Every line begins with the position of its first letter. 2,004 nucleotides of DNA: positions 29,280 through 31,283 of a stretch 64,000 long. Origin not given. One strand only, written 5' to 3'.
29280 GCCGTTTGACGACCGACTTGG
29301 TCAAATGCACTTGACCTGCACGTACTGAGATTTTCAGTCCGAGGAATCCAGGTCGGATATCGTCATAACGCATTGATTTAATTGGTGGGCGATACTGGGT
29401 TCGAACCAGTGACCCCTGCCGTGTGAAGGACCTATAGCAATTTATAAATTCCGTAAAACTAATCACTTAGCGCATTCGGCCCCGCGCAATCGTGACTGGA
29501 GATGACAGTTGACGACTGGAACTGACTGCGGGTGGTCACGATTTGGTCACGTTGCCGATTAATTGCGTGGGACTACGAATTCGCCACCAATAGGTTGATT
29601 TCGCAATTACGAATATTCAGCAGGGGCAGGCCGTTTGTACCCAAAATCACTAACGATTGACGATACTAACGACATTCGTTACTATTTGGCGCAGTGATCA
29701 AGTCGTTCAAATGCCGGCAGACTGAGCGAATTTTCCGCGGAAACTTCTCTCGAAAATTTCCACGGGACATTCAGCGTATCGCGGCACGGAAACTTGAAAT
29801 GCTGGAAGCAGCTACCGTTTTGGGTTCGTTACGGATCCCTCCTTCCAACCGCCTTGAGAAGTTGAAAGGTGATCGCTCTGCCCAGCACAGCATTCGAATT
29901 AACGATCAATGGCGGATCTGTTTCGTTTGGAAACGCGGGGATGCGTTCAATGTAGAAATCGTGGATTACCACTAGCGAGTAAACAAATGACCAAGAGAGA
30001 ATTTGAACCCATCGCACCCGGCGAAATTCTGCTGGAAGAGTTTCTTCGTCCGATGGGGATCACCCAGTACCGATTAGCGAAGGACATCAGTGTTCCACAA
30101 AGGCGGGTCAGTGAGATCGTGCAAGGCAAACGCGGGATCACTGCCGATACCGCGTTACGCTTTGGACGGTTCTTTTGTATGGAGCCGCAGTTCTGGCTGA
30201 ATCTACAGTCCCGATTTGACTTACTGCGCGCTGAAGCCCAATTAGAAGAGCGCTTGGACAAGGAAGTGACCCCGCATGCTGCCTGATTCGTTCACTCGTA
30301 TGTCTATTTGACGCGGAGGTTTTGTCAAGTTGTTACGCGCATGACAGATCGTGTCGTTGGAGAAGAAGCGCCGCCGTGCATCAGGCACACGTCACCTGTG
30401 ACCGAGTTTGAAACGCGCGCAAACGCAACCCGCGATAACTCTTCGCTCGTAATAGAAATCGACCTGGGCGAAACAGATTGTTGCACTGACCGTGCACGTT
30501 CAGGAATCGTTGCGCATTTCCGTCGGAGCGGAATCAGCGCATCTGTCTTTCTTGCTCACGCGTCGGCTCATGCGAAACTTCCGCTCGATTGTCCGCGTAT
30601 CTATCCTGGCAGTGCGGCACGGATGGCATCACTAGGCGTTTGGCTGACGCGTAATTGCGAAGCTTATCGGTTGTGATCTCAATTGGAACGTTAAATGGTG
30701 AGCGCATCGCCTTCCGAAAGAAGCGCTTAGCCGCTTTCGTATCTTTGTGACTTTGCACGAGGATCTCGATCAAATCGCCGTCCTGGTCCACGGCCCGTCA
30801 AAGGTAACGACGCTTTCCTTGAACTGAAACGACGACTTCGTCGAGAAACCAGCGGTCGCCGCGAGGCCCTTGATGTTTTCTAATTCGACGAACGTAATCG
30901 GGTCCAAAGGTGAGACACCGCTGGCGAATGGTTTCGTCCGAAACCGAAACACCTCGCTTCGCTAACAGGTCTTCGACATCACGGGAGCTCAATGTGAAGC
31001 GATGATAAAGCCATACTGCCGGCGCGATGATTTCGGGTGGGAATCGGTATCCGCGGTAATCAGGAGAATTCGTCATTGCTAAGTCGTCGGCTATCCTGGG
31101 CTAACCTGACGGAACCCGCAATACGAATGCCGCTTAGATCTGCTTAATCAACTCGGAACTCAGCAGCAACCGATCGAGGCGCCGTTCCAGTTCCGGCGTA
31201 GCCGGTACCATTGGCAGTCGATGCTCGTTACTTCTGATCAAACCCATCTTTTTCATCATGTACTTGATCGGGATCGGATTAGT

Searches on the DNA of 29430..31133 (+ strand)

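Call 67: search_dna_similar(query=window:29430-31133:+, collection=plasmids, mode=distant, max_rows=8)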
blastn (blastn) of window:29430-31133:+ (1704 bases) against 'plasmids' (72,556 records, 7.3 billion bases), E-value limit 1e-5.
Records with a match: 55; places in all: 77; records where one place covers at least 80% of the query: 0.
Best place of each record, by identity: 80-90% 5; 60-80% 50.
By first word of the organism name: Streptomyces 13; Agrobacterium 5; Moraxella 4; Shinella 4; Rhodococcus 3; Rhizobium 3; Pseudorhizobium 3; Sphingobium 2; Massilia 2; Azotobacter 2; and 13 more.
By predicted mobility (MOB-suite, as given by PLSDB): non-mobilizable 26; mobilizable 18; conjugative 11.
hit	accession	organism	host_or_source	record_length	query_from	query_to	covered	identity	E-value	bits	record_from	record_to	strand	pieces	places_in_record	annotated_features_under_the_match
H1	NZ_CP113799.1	Rhodococcus pyridinivorans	sediment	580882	265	724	22%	68.1%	1e-8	136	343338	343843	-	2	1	type II toxin-antitoxin system RelE/ParE family toxin | HigA family addiction module antitoxin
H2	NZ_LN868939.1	Nocardia farcinica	not known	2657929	403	779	22%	64.2%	1e-7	67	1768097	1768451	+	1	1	none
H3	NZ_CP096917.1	Alcaligenes faecalis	Homo sapiens,Sputum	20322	418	778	21%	66.1%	2e-13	87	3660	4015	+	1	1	HigA family addiction module antitoxin | type II toxin-antitoxin system RelE/ParE family toxin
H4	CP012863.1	Persicobacter sp. JZB09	cell culture,soil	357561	457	748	17%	67.7%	1e-14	90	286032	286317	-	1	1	record has no annotation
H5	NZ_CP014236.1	Moraxella osloensis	Homo sapiens,pure culture,cerebrospinal ...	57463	454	735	17%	67.5%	8e-11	77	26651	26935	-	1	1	HigA family addiction module antitoxin | type II toxin-antitoxin system RelE/ParE family toxin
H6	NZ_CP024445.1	Moraxella osloensis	Homo sapiens,single cell,skin swab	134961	454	735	17%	67.1%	3e-9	73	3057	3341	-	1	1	HigA family addiction module antitoxin | type II toxin-antitoxin system RelE/ParE family toxin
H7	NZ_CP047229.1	Moraxella osloensis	whole organism,activated sludge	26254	454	735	17%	67.1%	3e-9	73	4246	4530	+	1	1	HigA family addiction module antitoxin | type II toxin-antitoxin system RelE/ParE family toxin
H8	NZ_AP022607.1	Mycobacterium branderi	-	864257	453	723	16%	66.8%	1e-8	71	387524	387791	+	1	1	HigA family addiction module antitoxin | type II toxin-antitoxin system RelE/ParE family toxin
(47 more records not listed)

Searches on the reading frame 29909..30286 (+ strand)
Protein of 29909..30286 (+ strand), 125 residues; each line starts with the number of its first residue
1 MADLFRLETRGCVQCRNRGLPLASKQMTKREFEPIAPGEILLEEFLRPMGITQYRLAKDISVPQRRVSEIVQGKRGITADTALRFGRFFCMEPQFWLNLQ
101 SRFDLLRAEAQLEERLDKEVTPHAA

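Call 8: search_protein_families(library=pfam, proteins=[window:29909-30286:+])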
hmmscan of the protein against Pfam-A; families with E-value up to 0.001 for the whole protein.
window:29909-30286:+ (125 aa): 1 family
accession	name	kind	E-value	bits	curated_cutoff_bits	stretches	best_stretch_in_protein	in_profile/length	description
PF01381.28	HTH_3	-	1.3e-05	25.6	23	1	43-85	2-44/55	Helix-turn-helix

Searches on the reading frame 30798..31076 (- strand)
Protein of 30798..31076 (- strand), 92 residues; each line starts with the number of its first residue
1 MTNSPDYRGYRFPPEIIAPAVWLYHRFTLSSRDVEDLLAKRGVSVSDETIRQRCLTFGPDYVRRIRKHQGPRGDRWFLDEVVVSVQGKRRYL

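Call 8: search_protein_families(library=pfam, proteins=[window:30798-31076:-])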
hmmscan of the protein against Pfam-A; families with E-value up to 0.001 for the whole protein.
window:30798-31076:- (92 aa): 0 families

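Call 19: search_protein_families(library=pfam, proteins=[window:30798-31076:-], max_evalue=1)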
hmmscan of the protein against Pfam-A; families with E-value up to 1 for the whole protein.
window:30798-31076:- (92 aa): 3 families
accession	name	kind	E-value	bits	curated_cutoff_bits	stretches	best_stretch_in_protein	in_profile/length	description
PF03990.20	DUF348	-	0.057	13.6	24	1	29-47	14-32/41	G5-linked-Ubiquitin-like domain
PF01498.24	HTH_Tnp_Tc3_2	-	0.077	13.7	31.5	1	29-58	14-43/72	Transposase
PF13610.12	DDE_Tnp_IS240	-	0.088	13.4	27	1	74-92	2-20/139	DDE domain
